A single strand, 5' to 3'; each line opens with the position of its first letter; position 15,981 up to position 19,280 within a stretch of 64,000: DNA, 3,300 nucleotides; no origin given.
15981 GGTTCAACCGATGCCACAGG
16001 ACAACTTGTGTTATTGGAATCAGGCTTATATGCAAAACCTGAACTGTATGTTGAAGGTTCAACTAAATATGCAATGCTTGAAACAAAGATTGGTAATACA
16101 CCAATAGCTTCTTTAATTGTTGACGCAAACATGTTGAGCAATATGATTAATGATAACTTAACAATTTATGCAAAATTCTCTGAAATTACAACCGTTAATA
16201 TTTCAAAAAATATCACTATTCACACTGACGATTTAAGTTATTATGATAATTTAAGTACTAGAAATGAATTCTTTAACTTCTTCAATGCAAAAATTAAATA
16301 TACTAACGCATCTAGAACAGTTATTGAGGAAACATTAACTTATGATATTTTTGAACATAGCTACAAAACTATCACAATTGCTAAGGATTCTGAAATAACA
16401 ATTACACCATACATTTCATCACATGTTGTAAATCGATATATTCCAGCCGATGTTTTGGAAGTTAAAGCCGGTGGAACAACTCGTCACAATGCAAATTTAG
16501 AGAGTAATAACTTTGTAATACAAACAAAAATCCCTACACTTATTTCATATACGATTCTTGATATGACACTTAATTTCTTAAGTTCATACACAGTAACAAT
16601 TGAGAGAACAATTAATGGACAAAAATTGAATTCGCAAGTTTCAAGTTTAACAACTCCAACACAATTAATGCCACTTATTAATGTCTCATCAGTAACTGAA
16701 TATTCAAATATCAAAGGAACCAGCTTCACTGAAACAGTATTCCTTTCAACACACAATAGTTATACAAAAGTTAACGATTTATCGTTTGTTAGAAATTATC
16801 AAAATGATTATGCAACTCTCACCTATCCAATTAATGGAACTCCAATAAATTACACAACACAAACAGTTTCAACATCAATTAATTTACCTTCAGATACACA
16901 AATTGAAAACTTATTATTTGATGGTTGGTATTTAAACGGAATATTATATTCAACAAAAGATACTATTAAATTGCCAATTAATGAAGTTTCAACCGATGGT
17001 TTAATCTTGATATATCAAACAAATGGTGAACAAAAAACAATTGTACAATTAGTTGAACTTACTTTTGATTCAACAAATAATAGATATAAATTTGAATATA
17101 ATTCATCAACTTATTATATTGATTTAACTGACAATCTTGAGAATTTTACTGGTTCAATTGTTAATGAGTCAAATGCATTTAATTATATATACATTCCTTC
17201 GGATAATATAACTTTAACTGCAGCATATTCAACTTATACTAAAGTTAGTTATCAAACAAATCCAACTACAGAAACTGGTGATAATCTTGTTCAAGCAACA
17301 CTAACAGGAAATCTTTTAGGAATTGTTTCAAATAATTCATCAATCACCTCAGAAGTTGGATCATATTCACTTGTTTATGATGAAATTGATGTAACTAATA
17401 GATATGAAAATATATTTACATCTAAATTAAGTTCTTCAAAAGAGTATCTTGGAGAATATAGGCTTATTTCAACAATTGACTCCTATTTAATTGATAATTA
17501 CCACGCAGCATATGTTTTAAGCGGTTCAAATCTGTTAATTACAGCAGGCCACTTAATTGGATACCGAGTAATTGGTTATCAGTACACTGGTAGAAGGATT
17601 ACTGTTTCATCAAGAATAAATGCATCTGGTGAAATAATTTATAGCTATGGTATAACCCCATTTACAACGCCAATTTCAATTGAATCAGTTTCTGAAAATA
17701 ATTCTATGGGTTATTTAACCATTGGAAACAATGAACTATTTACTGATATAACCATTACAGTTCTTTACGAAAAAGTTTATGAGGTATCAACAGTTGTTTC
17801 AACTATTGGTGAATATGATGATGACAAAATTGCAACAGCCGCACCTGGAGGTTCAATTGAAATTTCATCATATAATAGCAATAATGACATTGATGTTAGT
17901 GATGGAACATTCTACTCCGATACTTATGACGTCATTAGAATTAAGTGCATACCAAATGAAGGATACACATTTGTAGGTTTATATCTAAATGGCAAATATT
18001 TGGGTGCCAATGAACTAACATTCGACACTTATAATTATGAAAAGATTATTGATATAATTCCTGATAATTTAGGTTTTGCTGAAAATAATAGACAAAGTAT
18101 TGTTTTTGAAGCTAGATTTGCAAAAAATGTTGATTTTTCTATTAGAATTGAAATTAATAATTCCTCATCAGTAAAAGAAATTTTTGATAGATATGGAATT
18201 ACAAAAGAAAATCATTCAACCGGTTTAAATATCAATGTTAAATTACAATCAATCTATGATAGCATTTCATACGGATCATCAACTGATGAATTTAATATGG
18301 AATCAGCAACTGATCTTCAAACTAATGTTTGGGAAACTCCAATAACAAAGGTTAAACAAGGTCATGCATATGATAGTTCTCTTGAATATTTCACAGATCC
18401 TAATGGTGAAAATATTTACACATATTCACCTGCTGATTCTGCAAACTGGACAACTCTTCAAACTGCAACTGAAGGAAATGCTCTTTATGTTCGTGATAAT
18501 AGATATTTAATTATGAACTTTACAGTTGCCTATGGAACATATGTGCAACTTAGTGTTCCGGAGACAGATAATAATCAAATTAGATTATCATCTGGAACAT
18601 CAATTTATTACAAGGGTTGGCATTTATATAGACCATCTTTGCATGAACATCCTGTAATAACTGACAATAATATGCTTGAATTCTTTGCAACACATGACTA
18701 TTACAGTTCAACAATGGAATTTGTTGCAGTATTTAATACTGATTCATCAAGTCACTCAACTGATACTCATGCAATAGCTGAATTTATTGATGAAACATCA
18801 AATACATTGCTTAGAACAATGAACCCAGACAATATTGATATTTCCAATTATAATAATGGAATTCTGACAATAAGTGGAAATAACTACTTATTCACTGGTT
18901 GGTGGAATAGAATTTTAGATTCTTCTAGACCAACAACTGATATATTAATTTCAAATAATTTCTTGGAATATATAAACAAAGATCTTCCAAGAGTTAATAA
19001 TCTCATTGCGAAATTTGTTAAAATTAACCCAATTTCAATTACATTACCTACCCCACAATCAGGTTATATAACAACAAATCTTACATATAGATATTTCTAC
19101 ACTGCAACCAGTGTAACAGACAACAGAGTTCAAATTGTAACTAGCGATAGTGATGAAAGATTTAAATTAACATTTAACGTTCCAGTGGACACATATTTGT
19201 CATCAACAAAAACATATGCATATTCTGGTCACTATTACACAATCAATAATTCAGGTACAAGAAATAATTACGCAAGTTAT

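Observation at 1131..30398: A 9,755-codon uninterrupted ORF encoding a roughly 1.1-MDa lipoprotein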

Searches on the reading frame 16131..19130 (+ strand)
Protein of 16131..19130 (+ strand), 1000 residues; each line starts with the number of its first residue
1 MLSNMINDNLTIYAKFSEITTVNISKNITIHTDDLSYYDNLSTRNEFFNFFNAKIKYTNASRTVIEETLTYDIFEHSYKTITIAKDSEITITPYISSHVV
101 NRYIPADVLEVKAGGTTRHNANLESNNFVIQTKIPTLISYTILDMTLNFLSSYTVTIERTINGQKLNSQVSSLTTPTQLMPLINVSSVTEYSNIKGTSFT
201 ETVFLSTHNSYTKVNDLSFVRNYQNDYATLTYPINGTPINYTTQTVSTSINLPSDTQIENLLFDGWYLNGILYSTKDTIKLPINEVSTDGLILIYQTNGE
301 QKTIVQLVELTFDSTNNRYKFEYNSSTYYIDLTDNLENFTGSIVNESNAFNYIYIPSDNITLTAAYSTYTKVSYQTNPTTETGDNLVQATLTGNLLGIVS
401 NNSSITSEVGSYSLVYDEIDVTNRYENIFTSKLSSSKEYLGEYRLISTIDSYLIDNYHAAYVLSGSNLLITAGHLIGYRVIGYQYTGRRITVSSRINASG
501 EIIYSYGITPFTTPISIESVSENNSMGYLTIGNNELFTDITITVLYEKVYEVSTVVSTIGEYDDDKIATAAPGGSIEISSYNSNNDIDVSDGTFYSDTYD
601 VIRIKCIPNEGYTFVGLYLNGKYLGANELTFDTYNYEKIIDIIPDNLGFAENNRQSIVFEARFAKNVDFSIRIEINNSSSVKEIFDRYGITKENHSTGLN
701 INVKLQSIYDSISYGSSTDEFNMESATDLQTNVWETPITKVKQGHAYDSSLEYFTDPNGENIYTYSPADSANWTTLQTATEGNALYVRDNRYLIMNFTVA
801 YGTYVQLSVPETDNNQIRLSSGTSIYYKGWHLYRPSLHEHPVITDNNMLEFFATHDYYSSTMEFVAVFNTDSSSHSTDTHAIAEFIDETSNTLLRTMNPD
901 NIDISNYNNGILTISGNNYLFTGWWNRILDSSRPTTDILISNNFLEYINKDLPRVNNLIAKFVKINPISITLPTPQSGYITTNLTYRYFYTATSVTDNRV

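Call 30: search_protein_families(library=pfam, proteins=[window:16131-19130:+], max_evalue=1)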
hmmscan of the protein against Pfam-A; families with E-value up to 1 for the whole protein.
window:16131-19130:+ (1000 aa): 1 family
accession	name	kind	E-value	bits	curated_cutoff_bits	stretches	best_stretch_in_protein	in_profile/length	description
PF09479.16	Flg_new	-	0.004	17.7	27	1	229-269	2-41/65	Listeria-Bacteroides repeat domain (List_Bact_rpt)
